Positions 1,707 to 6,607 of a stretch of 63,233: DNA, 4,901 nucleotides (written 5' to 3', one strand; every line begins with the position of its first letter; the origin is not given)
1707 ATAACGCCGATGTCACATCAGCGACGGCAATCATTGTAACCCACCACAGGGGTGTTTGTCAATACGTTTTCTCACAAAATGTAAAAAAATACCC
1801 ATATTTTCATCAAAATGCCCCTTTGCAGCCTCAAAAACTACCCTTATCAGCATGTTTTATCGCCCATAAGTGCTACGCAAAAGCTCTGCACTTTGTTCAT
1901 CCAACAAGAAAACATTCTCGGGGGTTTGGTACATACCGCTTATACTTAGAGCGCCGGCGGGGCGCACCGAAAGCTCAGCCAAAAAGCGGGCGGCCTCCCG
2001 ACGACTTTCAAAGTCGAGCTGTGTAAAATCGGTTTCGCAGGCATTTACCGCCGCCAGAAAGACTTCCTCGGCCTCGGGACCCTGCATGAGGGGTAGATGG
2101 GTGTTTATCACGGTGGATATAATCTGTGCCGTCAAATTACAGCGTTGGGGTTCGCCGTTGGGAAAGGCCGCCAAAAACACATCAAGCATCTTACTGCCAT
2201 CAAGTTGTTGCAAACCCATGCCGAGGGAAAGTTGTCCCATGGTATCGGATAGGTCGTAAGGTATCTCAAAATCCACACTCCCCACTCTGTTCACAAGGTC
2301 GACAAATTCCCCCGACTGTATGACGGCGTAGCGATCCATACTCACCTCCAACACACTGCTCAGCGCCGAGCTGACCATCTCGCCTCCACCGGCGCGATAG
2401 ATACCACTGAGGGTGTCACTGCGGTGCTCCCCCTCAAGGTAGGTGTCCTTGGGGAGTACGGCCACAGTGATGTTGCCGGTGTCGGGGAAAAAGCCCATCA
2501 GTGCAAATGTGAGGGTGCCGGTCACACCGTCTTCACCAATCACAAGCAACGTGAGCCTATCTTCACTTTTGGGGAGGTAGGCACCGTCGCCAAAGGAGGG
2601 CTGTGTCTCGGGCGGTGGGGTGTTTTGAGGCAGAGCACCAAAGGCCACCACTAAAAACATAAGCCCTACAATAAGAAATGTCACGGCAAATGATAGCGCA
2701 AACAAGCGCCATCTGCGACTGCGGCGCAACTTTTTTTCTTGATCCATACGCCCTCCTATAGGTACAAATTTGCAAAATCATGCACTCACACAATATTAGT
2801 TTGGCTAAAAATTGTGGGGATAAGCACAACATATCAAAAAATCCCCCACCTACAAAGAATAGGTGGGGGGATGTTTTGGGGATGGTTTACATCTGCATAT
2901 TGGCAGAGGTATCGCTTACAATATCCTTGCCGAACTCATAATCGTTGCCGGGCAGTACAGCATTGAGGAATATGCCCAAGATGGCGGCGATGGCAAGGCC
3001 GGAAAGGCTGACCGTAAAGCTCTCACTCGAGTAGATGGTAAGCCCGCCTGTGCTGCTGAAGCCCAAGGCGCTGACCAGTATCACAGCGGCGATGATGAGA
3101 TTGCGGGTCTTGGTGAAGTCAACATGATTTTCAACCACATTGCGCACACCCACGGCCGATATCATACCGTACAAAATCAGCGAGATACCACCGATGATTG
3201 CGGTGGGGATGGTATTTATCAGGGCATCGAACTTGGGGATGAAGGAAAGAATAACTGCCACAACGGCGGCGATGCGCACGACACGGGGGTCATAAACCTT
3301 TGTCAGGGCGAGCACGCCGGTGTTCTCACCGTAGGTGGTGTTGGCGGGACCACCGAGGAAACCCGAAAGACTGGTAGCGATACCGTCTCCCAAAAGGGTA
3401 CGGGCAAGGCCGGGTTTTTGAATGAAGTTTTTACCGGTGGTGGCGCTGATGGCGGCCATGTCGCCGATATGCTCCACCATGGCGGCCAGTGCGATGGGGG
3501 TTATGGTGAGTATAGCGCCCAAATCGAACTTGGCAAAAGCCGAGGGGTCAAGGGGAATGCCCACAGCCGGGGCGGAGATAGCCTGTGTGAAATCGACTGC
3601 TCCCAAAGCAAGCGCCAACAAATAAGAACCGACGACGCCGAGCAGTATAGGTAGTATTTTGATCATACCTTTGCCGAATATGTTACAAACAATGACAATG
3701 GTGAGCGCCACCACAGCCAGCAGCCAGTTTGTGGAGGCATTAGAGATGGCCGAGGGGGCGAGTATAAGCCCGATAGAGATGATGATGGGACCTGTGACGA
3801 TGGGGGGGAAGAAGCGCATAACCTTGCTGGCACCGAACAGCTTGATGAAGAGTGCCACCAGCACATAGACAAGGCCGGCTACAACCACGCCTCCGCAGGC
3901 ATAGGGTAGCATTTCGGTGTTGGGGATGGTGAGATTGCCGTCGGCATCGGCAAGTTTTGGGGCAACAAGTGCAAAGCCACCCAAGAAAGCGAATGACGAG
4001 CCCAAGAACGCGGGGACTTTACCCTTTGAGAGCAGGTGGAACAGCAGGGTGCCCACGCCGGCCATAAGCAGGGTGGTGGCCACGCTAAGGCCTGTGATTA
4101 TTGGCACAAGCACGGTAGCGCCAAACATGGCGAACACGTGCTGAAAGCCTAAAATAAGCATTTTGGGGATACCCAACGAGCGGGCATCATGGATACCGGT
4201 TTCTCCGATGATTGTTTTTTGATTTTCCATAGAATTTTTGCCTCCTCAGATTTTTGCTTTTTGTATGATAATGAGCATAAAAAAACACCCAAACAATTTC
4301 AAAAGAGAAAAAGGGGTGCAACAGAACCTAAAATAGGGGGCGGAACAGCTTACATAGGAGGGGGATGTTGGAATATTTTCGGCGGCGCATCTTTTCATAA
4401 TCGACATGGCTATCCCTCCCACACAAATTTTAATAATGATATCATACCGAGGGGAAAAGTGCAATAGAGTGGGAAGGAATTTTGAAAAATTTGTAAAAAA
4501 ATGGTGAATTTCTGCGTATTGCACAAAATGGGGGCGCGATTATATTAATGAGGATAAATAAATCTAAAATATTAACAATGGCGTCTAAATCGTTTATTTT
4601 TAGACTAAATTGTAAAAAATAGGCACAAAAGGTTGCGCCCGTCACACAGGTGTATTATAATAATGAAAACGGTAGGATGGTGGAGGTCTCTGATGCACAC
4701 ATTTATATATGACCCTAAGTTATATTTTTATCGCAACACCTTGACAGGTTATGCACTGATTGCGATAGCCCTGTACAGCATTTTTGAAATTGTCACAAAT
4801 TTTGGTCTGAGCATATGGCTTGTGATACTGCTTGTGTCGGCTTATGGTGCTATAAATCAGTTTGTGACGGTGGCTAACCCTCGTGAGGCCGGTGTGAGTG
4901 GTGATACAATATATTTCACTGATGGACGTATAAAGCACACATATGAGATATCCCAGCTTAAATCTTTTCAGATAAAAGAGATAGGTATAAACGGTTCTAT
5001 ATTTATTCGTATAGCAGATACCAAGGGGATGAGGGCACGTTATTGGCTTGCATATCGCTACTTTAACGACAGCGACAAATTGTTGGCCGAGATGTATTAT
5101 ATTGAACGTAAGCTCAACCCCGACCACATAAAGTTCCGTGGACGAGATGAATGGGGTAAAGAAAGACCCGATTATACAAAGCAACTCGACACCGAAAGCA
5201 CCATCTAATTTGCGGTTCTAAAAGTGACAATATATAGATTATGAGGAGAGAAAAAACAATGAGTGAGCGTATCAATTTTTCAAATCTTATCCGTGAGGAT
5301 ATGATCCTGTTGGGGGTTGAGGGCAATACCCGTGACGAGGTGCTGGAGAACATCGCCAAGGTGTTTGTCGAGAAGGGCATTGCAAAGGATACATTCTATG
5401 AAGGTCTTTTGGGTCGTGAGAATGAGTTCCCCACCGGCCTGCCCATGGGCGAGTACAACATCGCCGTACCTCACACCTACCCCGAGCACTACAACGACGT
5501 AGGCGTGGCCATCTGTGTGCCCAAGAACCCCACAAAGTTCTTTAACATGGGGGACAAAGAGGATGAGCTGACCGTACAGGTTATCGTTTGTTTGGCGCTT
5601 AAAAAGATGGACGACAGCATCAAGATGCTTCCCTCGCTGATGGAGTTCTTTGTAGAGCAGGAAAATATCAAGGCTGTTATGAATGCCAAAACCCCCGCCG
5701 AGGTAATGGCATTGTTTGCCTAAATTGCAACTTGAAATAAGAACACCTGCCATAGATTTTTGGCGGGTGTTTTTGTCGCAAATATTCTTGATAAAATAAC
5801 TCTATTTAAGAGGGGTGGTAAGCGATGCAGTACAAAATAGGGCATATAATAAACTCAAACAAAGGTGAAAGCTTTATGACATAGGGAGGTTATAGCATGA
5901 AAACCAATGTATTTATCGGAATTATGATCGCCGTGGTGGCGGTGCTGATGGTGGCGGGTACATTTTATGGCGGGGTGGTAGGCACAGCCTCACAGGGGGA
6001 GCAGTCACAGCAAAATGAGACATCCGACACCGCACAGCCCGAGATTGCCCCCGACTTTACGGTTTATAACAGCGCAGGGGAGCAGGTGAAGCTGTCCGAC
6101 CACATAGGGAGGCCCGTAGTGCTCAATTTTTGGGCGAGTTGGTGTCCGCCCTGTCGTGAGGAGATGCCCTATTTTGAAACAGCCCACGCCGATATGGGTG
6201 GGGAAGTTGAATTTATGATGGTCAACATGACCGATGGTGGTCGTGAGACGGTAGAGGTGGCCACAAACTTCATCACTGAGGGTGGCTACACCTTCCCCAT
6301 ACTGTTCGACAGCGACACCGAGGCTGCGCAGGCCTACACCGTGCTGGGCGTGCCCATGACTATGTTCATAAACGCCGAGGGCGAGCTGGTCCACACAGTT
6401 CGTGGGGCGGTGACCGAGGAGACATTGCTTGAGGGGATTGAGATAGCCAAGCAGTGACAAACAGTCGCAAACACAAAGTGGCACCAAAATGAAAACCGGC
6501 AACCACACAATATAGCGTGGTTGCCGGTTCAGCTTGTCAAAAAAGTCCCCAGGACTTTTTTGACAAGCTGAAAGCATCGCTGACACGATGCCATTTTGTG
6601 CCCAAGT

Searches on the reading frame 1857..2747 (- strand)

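Call 28: search_protein_families(library=pfam, proteins=[window:1857-2747:-], max_evalue=0.0001)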
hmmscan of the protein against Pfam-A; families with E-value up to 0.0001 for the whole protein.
window:1857-2747:- (296 aa): 1 family
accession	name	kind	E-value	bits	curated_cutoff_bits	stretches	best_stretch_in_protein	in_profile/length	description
PF03816.19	LytR_cpsA_psr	-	1.2e-12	48.7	24.6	1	83-215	7-146/150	LytR_cpsA_psr family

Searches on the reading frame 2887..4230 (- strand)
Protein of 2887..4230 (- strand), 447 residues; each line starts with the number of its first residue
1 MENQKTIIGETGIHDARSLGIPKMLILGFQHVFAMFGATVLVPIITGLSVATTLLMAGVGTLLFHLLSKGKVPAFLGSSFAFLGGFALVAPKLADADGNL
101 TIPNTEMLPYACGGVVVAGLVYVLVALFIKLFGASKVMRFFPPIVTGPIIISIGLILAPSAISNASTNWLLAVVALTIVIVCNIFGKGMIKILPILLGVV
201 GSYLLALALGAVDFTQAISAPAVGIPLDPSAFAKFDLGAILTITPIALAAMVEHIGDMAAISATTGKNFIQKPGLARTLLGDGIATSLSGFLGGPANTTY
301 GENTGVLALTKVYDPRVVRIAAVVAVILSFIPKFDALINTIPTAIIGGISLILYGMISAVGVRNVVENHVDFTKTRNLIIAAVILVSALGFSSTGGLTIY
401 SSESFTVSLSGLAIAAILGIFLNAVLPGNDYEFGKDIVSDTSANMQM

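Call 28: search_protein_families(library=pfam, proteins=[window:2887-4230:-], max_evalue=0.0001)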
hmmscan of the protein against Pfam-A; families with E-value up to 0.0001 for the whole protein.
window:2887-4230:- (447 aa): 1 family
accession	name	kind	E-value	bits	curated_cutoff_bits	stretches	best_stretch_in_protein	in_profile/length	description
PF00860.26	Xan_ur_permease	-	1.9e-89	300.5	27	1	23-391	2-383/389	Permease family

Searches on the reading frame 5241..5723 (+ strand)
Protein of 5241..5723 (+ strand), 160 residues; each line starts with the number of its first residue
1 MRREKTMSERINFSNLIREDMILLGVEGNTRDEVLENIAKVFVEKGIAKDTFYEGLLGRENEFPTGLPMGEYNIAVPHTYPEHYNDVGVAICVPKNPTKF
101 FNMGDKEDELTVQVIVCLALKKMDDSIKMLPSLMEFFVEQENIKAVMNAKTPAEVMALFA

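Call 57: search_protein_families(library=pfam, proteins=[window:5241-5723:+], max_evalue=0.01)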
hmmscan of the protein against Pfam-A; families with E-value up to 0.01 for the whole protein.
window:5241-5723:+ (160 aa): 1 family
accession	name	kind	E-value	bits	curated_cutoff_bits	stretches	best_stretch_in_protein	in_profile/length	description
PF00359.27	PTS_EIIA_2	-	9.9e-29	100.6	27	1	16-159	2-141/144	Phosphoenolpyruvate-dependent sugar phosphotransferase system, EIIA 2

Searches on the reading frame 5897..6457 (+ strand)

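Call 57: search_protein_families(library=pfam, proteins=[window:5897-6457:+], max_evalue=0.01)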
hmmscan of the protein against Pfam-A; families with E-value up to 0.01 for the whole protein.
window:5897-6457:+ (186 aa): 6 families
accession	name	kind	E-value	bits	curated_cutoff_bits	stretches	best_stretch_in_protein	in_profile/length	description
PF00578.27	AhpC-TSA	-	5.9e-24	84.8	26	1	50-166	4-123/124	AhpC/TSA family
PF08534.16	Redoxin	-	1.1e-21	77.7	26.6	1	51-173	6-137/148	Redoxin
PF00085.26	Thioredoxin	-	1.3e-11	44.8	23.5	1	72-114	19-61/103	Thioredoxin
PF13098.12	Thioredoxin_2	-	1.3e-07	32.3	27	1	71-178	5-101/104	Thioredoxin-like domain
PF13905.12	Thioredoxin_8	-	1.4e-07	32.2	27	1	71-163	1-93/94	Thioredoxin-like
PF00837.23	T4_deiodinase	-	0.00025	20.8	27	1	43-111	71-142/237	Iodothyronine deiodinase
